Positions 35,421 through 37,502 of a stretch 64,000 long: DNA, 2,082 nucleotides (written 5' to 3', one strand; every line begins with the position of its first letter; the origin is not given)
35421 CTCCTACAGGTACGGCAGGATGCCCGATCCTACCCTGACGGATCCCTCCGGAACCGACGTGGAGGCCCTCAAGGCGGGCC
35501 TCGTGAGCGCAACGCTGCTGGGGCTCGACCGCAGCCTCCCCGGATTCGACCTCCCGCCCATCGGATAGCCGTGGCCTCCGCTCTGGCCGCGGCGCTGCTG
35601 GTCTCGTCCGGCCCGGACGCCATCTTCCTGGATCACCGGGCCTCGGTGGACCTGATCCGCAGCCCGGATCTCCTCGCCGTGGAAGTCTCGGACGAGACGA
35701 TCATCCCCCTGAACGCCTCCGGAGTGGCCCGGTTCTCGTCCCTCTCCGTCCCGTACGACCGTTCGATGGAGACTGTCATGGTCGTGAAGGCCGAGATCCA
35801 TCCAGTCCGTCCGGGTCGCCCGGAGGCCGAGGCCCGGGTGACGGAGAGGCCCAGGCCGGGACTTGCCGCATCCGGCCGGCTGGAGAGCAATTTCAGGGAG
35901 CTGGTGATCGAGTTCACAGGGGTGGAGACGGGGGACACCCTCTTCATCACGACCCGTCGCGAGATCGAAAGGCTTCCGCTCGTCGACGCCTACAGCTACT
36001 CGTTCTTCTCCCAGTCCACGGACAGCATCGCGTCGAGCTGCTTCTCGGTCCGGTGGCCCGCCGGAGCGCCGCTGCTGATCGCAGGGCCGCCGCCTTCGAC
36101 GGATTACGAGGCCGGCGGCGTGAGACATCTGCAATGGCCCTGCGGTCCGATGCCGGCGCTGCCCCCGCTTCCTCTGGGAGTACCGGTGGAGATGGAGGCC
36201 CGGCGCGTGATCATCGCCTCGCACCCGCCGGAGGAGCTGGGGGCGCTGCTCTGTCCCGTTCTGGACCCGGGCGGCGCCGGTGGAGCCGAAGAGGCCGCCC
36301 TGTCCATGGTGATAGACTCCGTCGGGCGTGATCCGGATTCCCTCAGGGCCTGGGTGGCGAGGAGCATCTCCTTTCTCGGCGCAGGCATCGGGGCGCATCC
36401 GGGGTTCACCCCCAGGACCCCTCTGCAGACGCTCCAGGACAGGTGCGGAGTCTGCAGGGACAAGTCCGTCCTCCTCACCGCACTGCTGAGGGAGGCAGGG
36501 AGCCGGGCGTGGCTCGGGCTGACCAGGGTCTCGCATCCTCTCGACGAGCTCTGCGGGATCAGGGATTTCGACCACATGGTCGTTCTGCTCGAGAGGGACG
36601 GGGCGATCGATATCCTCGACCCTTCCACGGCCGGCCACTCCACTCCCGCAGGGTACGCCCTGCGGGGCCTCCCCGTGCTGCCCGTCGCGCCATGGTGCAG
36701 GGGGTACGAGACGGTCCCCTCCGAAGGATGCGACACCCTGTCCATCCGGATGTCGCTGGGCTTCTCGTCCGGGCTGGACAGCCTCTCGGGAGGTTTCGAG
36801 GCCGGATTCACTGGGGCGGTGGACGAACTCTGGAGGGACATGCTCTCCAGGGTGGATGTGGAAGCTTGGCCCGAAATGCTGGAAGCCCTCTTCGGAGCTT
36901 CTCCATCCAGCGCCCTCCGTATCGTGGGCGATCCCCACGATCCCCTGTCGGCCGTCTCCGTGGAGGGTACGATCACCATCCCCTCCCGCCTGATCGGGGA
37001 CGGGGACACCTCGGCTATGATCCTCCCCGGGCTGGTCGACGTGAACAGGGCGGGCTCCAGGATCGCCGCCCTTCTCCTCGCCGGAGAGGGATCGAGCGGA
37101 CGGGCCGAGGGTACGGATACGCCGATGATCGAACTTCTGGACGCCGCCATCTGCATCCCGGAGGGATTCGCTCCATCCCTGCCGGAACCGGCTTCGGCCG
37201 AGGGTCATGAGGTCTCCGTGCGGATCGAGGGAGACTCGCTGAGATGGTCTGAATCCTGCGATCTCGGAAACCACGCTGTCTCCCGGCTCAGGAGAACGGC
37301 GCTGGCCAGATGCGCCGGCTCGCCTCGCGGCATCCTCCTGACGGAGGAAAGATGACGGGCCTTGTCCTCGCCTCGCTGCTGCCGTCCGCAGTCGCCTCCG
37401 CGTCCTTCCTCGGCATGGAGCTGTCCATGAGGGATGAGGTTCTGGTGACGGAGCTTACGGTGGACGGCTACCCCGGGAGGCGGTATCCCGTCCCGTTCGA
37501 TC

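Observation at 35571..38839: Tandem paralogous ~500-600 aa secreted transglutaminase-like proteins, one apparently lacking the catalytic nucleophile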

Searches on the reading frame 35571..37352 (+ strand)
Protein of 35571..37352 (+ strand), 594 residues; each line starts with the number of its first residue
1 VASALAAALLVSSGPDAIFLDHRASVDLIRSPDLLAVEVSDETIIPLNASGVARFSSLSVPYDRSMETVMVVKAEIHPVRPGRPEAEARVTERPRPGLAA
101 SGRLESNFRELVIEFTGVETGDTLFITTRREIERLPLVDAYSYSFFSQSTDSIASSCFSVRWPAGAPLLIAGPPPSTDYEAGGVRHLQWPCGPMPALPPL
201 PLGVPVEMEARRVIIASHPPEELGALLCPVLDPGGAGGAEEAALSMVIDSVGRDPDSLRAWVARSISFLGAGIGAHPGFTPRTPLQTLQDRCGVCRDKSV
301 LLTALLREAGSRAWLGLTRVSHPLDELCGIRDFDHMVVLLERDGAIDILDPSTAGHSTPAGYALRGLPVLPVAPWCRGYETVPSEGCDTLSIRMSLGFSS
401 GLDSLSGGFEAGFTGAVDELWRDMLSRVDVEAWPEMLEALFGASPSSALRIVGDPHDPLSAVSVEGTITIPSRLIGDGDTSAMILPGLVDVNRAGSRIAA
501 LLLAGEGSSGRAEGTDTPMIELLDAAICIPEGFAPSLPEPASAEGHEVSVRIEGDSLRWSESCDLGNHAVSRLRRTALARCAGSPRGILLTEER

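Call 4: search_protein_families(library=pfam, proteins=[window:35571-37352:+], max_evalue=1)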
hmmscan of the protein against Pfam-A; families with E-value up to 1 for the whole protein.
window:35571-37352:+ (594 aa): 5 families
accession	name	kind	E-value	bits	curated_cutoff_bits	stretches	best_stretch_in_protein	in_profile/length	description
PF12969.12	DUF3857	-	4.4e-10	40.3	24.6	1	40-194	9-166/170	Domain of Unknown Function with PDB structure (DUF3857)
PF01841.26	Transglut_core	-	0.00011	22.9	23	1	258-318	21-77/108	Transglutaminase-like superfamily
PF04473.18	DUF553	-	0.034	14.1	20.5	1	282-312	51-81/140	Transglutaminase-like domain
PF23721.1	DUF7162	-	0.042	14.4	27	1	221-246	24-49/80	Family of unknown function (DUF7162)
PF24656.1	CEPT76_peptidase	-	0.18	12.4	27.8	1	283-317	5-39/121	CEP76 peptidase-like domain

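Call 6: search_protein_families(library=ncbifam, proteins=[window:35571-37352:+], max_evalue=1)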
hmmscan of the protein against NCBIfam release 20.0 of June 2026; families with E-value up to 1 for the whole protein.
window:35571-37352:+ (594 aa): 0 families

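Call 7: find_homologous_proteins(query=window:35571-37352:+)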
Query window:35571-37352:+ (594 aa): 9 proteins with E <= 0.001 among 8000 candidates.
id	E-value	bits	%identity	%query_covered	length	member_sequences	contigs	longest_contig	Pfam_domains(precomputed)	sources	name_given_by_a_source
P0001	0.0e+0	1315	100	100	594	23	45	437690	PF12969.13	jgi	jgi:hypothetical protein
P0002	0.0e+0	1143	87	100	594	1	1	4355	PF12969.13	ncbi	-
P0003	0.0e+0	1102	84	100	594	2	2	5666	PF12969.13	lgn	-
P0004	2.1e-241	821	64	99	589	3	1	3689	PF12969.13,PF01841.26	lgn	-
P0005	3.8e-240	816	64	100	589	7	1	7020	PF12969.13,PF01841.26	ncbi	-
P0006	7.5e-231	786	63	100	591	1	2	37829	PF12969.13,PF01841.26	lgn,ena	-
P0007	2.0e-187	642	53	99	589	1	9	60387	PF12969.13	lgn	-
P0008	4.8e-184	631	53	99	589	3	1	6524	PF12969.13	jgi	jgi:transglutaminase-like putative cysteine protease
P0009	2.7e-183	629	55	93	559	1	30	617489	PF12969.13,PF01841.26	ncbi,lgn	-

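Call 12: search_solved_structures(query=A1, max_evalue=1, show_alignments=2)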
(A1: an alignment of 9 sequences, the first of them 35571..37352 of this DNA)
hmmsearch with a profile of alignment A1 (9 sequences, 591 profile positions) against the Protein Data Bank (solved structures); distinct sequences matched with E-value up to 1: 1.
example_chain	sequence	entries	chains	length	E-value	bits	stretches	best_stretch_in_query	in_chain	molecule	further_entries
3kd4_A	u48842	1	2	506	5.5e-05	24.7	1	96-333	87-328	Putative protease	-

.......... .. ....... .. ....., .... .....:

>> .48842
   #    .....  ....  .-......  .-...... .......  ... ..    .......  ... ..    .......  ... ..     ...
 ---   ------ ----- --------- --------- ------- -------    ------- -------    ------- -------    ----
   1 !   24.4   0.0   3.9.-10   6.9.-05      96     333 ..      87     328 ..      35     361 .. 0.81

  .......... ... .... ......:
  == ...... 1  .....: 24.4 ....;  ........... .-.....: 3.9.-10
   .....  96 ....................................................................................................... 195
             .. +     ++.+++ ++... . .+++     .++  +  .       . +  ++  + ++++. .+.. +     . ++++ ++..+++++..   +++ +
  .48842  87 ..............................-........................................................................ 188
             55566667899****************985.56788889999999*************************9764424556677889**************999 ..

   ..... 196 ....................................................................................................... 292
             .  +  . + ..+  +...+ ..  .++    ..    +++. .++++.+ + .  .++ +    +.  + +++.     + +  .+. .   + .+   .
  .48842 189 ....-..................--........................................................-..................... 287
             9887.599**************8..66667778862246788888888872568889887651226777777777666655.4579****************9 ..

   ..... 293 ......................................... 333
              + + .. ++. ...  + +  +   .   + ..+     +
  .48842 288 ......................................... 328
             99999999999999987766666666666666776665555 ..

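Call 19: find_encoding_contigs(protein=P0009, flank=8000, max_places=3)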
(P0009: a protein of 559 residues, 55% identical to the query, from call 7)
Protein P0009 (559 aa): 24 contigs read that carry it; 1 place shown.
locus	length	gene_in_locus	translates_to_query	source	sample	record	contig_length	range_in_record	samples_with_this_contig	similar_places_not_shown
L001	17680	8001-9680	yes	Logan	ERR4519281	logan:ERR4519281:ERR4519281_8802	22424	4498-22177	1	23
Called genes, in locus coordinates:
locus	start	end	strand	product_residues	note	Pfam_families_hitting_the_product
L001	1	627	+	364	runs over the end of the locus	PF02606:LpxK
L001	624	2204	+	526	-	PF00890:FAD_binding_2, PF01266:DAO (weak), PF02910:Succ_DH_flav_C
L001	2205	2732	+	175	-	PF00877:NLPC_P60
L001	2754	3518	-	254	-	-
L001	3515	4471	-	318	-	PF01207:Dus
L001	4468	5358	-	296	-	PF04055:Radical_SAM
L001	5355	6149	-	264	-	PF21948:LplA-B_cat, PF03099:BPL_LplA_LipB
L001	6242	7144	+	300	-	-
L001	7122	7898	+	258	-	PF01975:SurE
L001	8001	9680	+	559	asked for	PF12969:DUF3857, PF01841:Transglut_core (weak)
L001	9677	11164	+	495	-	-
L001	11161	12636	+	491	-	PF07719:TPR_2 (faint), PF13428:TPR_14 (faint), PF13432:TPR_16 (weak)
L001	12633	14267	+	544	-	PF03023:MurJ, PF01554:MatE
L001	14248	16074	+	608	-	PF01541:GIY-YIG (weak), PF27096:UvrC_M, PF02151:UVR (faint), PF22920:UvrC_RNaseH, PF08459:UvrC_RNaseH_dom, PF12826:HHH_2 (weak), PF14520:HHH_5, PF00633:HHH (weak)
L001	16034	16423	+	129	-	PF14667:Polysacc_synt_C (weak), PF07883:Cupin_2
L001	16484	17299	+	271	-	PF05552:MS_channel_1st_1, PF00924:MS_channel_2nd, PF21082:MS_channel_3rd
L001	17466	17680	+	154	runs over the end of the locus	?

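Call 20: find_encoding_contigs(protein=P0007, flank=8000, max_places=3)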
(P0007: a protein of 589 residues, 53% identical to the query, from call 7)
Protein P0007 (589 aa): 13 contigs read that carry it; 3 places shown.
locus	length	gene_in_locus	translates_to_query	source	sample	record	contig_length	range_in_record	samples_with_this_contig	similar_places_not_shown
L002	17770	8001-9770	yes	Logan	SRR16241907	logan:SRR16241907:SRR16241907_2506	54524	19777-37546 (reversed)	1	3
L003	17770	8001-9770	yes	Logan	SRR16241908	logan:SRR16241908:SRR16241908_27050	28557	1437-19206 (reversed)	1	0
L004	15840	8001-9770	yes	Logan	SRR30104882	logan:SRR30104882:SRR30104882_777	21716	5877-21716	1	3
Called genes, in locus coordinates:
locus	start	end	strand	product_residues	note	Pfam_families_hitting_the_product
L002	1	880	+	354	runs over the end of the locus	PF02606:LpxK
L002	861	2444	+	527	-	PF00890:FAD_binding_2, PF01266:DAO (weak), PF02910:Succ_DH_flav_C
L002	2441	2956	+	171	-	PF00877:NLPC_P60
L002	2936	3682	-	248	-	-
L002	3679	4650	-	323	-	PF01207:Dus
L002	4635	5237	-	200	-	PF04055:Radical_SAM (weak)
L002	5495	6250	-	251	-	PF21948:LplA-B_cat, PF03099:BPL_LplA_LipB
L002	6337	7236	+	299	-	-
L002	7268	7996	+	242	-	PF01975:SurE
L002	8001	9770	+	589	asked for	PF12969:DUF3857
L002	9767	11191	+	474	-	-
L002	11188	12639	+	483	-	-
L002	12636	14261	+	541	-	PF03023:MurJ, PF01554:MatE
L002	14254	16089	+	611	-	PF01541:GIY-YIG (weak), PF27096:UvrC_M, PF02151:UVR (weak), PF22920:UvrC_RNaseH, PF08459:UvrC_RNaseH_dom, PF00633:HHH (faint), PF12826:HHH_2 (weak), PF14520:HHH_5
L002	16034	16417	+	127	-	PF00190:Cupin_1 (weak), PF14667:Polysacc_synt_C (weak), PF07883:Cupin_2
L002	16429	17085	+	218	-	-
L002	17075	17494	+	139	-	-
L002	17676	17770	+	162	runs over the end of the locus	PF14014:DUF4230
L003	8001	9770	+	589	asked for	PF12969:DUF3857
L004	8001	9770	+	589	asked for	PF12969:DUF3857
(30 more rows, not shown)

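Call 22: find_related_loci(query=A1, collection=genome_contigs, flank=8000)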
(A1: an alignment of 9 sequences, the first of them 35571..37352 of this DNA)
Query A1 (594 aa) in genome_contigs; peptide patterns used: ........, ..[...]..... (x = any residue, [..] = any of these).
83 stretches matched a pattern; 4 encode a relative of the query (tblastn E <= 1e-3); 4 distinct loci.
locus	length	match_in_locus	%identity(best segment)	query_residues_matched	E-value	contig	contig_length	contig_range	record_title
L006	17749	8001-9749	64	4-590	0e+0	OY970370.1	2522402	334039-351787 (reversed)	MAG: Candidatus Fermentibacteria bacterium isolate MFD00905.bin.1.36 genome assembly, chromosome: 1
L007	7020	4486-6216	65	14-592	0e+0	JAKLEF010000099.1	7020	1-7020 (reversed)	MAG: Candidatus Fermentibacteria bacterium isolate RA.bin127 RA.bin127_99, whole genome shotgun sequence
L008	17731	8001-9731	64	14-592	0e+0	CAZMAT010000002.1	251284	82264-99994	MAG TPA_asm: uncultured bacterium isolate SRP192927_co6_414 genome assembly, contig: NODE_7_length_251284_cov_33.840122,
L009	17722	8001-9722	55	16-590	0e+0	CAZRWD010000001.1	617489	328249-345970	MAG TPA_asm: uncultured bacterium isolate binchicken_co26_181 genome assembly, contig: NODE_2_length_617489_cov_159.9920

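Call 24: search_protein_families(library=pfam, proteins=[L001:11161-12633:+, L002:11188-12636:+, L001:9677-11161:+, L002:9767-11188:+], max_evalue=0.1)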
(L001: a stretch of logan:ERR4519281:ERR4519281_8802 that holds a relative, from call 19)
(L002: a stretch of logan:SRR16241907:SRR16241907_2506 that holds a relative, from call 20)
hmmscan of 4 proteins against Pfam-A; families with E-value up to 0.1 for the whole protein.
L001:11161-12633:+ (491 aa): 5 families
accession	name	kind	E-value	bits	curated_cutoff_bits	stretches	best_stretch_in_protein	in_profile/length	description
PF13432.12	TPR_16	-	8.2e-09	36.2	32.7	2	384-446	3-65/65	Tetratricopeptide repeat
PF07719.23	TPR_2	-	2.5e-06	27.6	27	1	447-478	2-33/34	Tetratricopeptide repeat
PF13428.12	TPR_14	-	3.7e-06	27.5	23.5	2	425-454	14-43/44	Tetratricopeptide repeat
PF14559.12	TPR_19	-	1.6e-05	25.6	25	1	425-474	4-53/68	Tetratricopeptide repeat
PF13371.12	TPR_9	-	0.0032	17.9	35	1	426-477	9-60/73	Tetratricopeptide repeat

L002:11188-12636:+ (483 aa): 10 families
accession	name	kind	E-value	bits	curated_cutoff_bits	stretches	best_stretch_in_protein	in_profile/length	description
PF07719.23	TPR_2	-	3.5e-05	24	27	0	406-436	3-33/34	Tetratricopeptide repeat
PF13371.12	TPR_9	-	5.6e-05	23.5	35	1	417-469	8-60/73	Tetratricopeptide repeat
PF14559.12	TPR_19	-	7e-05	23.5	25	1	417-469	4-56/68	Tetratricopeptide repeat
PF13432.12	TPR_16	-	0.00023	22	32.7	2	417-470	10-63/65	Tetratricopeptide repeat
PF09594.16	GT87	-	0.00027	21.2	25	1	59-191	4-144/237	Glycosyltransferase family 87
PF13428.12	TPR_14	-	0.0031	18.5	23.5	1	414-446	11-43/44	Tetratricopeptide repeat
PF13431.12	TPR_17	-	0.0032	18.1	24.4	1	427-458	2-33/34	Tetratricopeptide repeat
PF13414.12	TPR_11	-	0.0086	16.2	26.8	1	417-450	7-40/42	TPR repeat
PF03707.21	MHYT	-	0.062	13.7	21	1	273-311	19-57/59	Bacterial signalling protein N terminal repeat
PF23914.1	TPR_CcmH_CycH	-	0.084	13.1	42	0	416-461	62-107/158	Cytochrome c-type biogenesis protein H TPR domain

L001:9677-11161:+ (495 aa): 1 family
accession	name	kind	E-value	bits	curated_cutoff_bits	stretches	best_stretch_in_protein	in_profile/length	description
PF01841.26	Transglut_core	-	0.065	14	23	0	214-280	11-74/108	Transglutaminase-like superfamily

L002:9767-11188:+ (474 aa): 1 family
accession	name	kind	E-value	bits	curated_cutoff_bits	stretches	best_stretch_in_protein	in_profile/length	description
PF01841.26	Transglut_core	-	0.054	14.2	23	0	203-270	13-77/108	Transglutaminase-like superfamily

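Call 31: predict_structure(alignment_id=A1)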
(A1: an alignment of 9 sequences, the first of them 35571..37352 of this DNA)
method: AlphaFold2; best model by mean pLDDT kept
length: 594 residues; sequences in the alignment: 9
mean_pLDDT: 67.0   pTM: 0.45
mean pLDDT of the five models: 67.0, 61.3, 58.6, 55.4, 49.6
residues with pLDDT >= 90: 46; 70-90: 260; 50-70: 159; < 50: 129
segments of 3 or more residues with pLDDT < 50: 1-15, 96-105, 135-155, 169-173, 191-217, 270-279, 320-333, 354-363, 504-517
pLDDT, mean of each block of 10 residues (from residue 1): 33 48 62 67 69 70 73 86 81 57 50 82 82 46 31 48 58 64 73 32 29 44 71 76 91 87 71 41 81 77 93 77 31 67 80 51 57 75 60 89 89 72 72 81 82 75 88 73 74 70 47 50 88 78 78 86 69 65 64 56
secondary structure, 60 per line:
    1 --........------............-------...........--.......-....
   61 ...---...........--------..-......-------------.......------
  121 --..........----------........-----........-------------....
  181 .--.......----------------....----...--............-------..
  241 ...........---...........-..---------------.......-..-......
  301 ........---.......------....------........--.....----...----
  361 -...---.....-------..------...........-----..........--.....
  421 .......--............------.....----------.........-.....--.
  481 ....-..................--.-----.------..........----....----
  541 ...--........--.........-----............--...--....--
elements in order: H3-10 E17-28 E36-46 H49-55 E57-63 E67-77 E89-94 E108-114 E123-132 H143-150 E156-163 E177-181 E184-190 H207-210 H220-231 H239-251 H255-265 H284-290 H295-308 E312-318 H325-328 E335-342 E345-349 E368-372 E388-398 E404-413 H416-427 H430-441 E448-452 E463-471 E473-477 E480-484 H486-503 E519-528 E533-536 E541-543 E546-553 E556-564 H570-581 E589-592

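Call 37: fold_search(model_id=the predicted structure, library=pdb)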
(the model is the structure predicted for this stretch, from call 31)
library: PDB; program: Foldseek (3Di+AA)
matches with E <= 10: 1000; with E <= 0.001: 91
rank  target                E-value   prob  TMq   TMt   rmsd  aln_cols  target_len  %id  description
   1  3kd4_A                4.4e-21  1.00  0.47  0.54  11.4       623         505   13  CRYSTAL STRUCTURE OF A PUTATIVE PROTEASE (BDI_1141) FROM PARABACTEROIDES DISTASONIS ATCC 8503 AT 2.00 A RESOLUTION (released 2009-11-24)
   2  8b6l_O                1.2e-07  1.00  0.18  0.18  20.7       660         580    8  Subtomogram average of the human Sec61-TRAP-OSTA-translocon (released 2022-12-07)
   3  6ezn_A                4.1e-07  1.00  0.16  0.20  20.2       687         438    5  Cryo-EM structure of the yeast oligosaccharyltransferase (OST) complex (released 2018-01-17)
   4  6s7t_E                9.0e-07  1.00  0.15  0.19  22.0       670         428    8  Cryo-EM structure of human oligosaccharyltransferase complex OST-B (released 2019-12-18)
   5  6s7o_E                1.2e-06  1.00  0.18  0.19  21.3       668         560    8  Cryo-EM structure of human oligosaccharyltransferase complex OST-A (released 2019-12-18)
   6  8agb_E                1.6e-06  1.00  0.15  0.20  20.1       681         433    6  Structure of yeast oligosaccharylransferase complex with lipid-linked oligosaccharide bound (released 2022-12-07)
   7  8pn9_E                6.2e-06  1.00  0.17  0.18  21.6       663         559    7  Structure of human oligosaccharyltransferase OST-A complex bound to NGI-1 (released 2024-05-08)
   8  7oci_A                6.9e-06  0.99  0.16  0.20  19.8       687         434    6  Cryo-EM structure of yeast Ost6p containing oligosaccharyltransferase complex (released 2022-02-16)
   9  4pj6_A                1.2e-05  1.00  0.18  0.13   8.2       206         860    9  Crystal Structure of Human Insulin Regulated Aminopeptidase with Lysine in Active Site (released 2014-12-03)
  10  6c26_1                1.6e-05  0.98  0.16  0.20  20.4       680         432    6  The Cryo-EM structure of a eukaryotic oligosaccharyl transferase complex (released 2018-01-31)
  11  6mgq_C                2.2e-05  1.00  0.19  0.14   7.6       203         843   10  ERAP1 in the open conformation bound to 10mer phosphinic inhibitor DG014 (released 2019-12-18)
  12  5ab0_C                3.8e-05  1.00  0.18  0.13   7.2       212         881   10  Crystal structure of aminopeptidase ERAP2 with ligand (released 2015-09-30)
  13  7nup_D                4.0e-05  1.00  0.19  0.13   7.1       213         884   11  Endoplasmic reticulum aminopeptidase 2 complexed with a mixed hydroxamic and sulfonyl ligand (released 2022-06-22)
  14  5j6s_A                4.0e-05  1.00  0.19  0.13   6.8       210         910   10  Crystal structure of Endoplasmic Reticulum Aminopeptidase 2 (ERAP2) in complex with a hydroxamic derivative ligand (released 2017-03-15)
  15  5cu5_B                4.0e-05  1.00  0.19  0.13   8.5       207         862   11  Crystal structure of ERAP2 without catalytic Zn(II) atom (released 2015-09-23)
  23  3isr_A                6.4e-05  1.00  0.15  0.30  19.2       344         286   12  The Crystal Structure of a Putative Cysteine Protease from Cytophaga hutchinsonii to 1.9A (released 2009-09-08)
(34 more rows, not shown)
